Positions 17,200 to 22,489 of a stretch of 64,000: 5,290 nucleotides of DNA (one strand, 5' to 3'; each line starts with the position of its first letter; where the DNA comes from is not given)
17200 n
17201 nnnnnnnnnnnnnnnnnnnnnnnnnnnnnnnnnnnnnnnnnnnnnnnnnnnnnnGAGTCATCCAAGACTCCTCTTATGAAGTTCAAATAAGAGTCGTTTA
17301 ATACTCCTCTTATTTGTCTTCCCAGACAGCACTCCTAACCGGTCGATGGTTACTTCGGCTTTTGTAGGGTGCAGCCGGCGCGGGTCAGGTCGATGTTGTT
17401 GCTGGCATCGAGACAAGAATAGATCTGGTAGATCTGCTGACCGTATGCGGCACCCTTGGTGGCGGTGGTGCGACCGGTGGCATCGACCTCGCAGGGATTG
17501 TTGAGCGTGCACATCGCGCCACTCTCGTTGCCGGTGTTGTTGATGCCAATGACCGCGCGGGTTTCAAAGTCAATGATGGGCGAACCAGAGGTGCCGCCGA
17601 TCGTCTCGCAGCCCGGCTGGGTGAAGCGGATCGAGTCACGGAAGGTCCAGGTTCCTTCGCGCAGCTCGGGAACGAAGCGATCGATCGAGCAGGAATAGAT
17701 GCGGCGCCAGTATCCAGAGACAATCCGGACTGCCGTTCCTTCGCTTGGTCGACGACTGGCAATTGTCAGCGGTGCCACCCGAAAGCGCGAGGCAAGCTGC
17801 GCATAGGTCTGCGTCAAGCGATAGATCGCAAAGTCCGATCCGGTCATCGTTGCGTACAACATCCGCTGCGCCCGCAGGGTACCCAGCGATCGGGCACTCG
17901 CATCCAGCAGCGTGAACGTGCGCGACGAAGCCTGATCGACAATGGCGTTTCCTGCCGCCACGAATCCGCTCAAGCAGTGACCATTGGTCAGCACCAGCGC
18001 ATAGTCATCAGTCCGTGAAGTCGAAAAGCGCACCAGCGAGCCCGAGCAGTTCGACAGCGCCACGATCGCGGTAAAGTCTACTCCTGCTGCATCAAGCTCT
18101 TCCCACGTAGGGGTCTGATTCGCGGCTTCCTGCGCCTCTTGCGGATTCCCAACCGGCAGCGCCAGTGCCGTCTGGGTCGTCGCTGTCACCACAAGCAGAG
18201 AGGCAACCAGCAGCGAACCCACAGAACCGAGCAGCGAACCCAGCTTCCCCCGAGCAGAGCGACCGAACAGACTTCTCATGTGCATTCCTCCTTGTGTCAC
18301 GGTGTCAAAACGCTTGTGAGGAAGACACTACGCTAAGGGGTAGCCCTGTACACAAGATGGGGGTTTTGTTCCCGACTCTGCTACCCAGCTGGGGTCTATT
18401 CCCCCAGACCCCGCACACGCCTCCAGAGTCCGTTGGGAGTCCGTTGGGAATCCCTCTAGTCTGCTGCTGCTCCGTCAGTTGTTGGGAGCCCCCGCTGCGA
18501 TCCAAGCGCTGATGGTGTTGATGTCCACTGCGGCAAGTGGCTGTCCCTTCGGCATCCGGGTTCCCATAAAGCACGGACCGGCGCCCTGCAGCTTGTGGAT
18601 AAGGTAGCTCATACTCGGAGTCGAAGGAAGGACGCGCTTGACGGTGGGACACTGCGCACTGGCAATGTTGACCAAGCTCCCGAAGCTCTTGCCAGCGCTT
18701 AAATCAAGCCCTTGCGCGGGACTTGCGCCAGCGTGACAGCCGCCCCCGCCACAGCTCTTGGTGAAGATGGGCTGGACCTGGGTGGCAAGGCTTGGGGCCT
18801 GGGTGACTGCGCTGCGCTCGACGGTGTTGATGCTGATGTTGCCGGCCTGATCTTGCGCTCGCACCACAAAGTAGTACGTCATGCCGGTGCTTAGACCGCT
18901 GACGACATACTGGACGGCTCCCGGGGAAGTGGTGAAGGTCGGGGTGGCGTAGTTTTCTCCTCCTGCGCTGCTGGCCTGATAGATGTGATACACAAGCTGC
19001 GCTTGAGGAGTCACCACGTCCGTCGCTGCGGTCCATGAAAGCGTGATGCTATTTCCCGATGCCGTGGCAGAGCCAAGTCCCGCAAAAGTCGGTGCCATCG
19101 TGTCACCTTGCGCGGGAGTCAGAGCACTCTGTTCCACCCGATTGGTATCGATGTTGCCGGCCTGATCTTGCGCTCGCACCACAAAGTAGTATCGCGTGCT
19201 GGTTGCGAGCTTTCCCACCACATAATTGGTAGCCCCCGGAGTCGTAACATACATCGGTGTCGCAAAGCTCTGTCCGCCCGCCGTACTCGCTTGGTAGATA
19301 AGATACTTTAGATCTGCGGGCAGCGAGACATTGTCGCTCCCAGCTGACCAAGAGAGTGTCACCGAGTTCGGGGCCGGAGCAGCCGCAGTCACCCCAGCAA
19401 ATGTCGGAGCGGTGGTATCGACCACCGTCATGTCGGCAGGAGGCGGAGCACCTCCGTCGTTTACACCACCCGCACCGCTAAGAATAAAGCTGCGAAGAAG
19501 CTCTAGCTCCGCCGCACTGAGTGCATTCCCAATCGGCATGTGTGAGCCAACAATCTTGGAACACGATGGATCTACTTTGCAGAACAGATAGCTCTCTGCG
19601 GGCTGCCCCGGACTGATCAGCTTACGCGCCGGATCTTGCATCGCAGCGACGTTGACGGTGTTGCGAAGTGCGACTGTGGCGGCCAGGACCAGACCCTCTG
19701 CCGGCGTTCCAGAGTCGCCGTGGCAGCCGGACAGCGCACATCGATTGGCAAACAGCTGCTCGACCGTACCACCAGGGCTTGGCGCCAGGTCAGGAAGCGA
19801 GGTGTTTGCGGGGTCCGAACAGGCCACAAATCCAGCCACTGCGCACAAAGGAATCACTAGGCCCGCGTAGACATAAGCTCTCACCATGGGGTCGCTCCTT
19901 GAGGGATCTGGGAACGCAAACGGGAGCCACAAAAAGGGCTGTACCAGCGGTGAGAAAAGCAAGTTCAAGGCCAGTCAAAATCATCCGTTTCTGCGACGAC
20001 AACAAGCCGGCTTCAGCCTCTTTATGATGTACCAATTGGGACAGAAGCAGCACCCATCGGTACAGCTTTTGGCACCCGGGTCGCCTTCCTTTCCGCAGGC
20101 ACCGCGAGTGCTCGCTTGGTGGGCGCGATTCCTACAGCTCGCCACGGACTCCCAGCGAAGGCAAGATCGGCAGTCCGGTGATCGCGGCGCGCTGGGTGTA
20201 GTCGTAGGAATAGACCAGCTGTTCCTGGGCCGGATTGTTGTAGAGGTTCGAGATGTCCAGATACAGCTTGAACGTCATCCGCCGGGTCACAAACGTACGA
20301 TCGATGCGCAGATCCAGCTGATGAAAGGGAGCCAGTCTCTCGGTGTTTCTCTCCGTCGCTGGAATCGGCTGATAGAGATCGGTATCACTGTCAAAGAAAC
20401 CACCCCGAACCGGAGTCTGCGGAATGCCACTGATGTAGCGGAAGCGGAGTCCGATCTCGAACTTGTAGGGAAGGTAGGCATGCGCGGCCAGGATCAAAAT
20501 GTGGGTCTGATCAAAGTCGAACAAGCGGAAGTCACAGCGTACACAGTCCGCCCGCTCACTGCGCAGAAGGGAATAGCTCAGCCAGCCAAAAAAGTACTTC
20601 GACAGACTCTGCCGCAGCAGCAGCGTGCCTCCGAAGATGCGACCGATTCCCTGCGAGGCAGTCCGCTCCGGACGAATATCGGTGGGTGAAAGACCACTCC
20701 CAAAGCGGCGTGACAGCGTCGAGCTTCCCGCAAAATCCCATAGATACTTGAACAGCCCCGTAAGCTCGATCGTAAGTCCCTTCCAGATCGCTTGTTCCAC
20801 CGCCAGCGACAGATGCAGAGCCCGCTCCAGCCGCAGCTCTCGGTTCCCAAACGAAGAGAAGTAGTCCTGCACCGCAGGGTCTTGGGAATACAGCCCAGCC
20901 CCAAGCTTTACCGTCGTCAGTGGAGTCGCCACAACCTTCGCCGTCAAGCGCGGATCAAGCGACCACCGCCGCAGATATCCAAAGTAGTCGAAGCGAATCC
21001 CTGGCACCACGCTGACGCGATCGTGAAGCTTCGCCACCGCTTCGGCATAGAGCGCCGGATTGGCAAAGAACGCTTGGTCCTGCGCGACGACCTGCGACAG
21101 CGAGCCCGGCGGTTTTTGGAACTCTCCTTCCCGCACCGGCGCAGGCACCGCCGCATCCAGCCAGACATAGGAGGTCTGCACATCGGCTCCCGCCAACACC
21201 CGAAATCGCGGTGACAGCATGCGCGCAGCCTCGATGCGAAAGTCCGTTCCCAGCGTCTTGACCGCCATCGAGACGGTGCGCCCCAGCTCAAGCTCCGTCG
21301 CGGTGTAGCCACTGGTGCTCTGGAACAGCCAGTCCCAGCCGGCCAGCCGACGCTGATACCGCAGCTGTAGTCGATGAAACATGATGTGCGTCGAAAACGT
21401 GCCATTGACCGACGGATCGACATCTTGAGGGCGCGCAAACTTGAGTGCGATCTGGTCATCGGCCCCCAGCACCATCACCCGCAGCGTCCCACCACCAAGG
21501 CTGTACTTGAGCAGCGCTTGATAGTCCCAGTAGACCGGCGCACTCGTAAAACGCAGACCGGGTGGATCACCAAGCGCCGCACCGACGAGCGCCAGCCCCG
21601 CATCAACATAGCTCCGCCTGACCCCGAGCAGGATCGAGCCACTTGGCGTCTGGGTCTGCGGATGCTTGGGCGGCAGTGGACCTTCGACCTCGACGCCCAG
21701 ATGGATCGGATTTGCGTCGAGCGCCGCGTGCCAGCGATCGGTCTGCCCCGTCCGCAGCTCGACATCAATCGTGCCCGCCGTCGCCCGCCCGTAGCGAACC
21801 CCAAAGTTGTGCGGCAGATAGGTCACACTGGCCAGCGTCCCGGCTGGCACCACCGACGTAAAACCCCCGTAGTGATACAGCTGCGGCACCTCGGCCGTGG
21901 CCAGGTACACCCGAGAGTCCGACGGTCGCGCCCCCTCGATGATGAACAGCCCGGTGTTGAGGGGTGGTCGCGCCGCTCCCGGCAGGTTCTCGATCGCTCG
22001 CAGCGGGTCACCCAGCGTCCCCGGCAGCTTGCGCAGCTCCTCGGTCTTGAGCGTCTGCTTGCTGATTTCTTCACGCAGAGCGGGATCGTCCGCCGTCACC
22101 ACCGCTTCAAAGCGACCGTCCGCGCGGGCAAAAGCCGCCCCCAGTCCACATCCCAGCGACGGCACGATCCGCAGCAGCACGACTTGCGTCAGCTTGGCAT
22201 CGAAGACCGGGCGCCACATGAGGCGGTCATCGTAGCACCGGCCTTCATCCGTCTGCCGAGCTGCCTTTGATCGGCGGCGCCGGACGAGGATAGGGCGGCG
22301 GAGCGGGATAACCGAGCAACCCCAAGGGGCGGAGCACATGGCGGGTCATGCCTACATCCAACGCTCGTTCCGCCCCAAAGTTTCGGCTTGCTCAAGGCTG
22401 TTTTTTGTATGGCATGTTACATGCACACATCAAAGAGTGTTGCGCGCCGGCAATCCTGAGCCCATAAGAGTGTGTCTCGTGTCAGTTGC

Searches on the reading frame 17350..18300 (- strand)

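Call 18: search_protein_families(library=pfam, proteins=[window:17350-18300:-], max_evalue=0.001)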
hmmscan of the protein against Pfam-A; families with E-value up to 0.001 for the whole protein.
window:17350-18300:- (316 aa): 2 families
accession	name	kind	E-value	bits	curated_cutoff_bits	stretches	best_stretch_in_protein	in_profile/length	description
PF13365.12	Trypsin_2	-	2.6e-11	44.9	27.6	1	98-253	10-144/144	Trypsin-like peptidase domain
PF00089.32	Trypsin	-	0.00021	21.6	20.6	0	84-258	22-199/220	Trypsin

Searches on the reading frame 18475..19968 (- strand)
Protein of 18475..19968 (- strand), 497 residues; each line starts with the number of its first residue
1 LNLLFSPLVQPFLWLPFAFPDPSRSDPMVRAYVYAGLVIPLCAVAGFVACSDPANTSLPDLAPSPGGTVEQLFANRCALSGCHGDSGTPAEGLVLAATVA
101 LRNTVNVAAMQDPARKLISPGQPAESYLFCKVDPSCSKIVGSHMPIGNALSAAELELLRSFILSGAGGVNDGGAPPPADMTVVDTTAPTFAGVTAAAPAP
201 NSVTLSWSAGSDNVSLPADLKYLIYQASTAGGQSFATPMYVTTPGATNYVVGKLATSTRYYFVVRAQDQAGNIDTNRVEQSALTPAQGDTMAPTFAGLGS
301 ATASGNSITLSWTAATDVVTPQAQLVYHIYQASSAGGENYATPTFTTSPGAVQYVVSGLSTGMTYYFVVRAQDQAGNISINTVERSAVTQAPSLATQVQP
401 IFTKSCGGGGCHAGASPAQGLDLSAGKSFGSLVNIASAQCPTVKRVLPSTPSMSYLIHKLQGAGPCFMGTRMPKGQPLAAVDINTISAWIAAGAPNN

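Call 18: search_protein_families(library=pfam, proteins=[window:18475-19968:-], max_evalue=0.001)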
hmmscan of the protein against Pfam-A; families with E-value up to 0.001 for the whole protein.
window:18475-19968:- (497 aa): 3 families
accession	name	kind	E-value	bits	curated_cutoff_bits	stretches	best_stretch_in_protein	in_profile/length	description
PF00041.27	fn3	-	9.4e-13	48.6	25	2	301-377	9-74/84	Fibronectin type III domain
PF16656.11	Pur_ac_phosph_N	-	1.9e-05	25.6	30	0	302-374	9-83/93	Purple acid Phosphatase, N-terminal domain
PF25059.1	FN3_DSCAM-DSCAML_C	-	0.00065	20.4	39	0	245-293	43-89/89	DSCAM/DSCAML C-terminal Fn3-like domain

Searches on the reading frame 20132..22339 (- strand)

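Call 18: search_protein_families(library=pfam, proteins=[window:20132-22339:-], max_evalue=0.001)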
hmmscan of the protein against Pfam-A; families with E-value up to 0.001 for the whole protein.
window:20132-22339:- (735 aa): 1 family
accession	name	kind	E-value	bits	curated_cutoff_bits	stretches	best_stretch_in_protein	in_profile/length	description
PF00593.30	TonB_dep_Rec_b-barrel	-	8.4e-06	26.3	27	1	322-699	61-436/436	TonB dependent receptor-like, beta-barrel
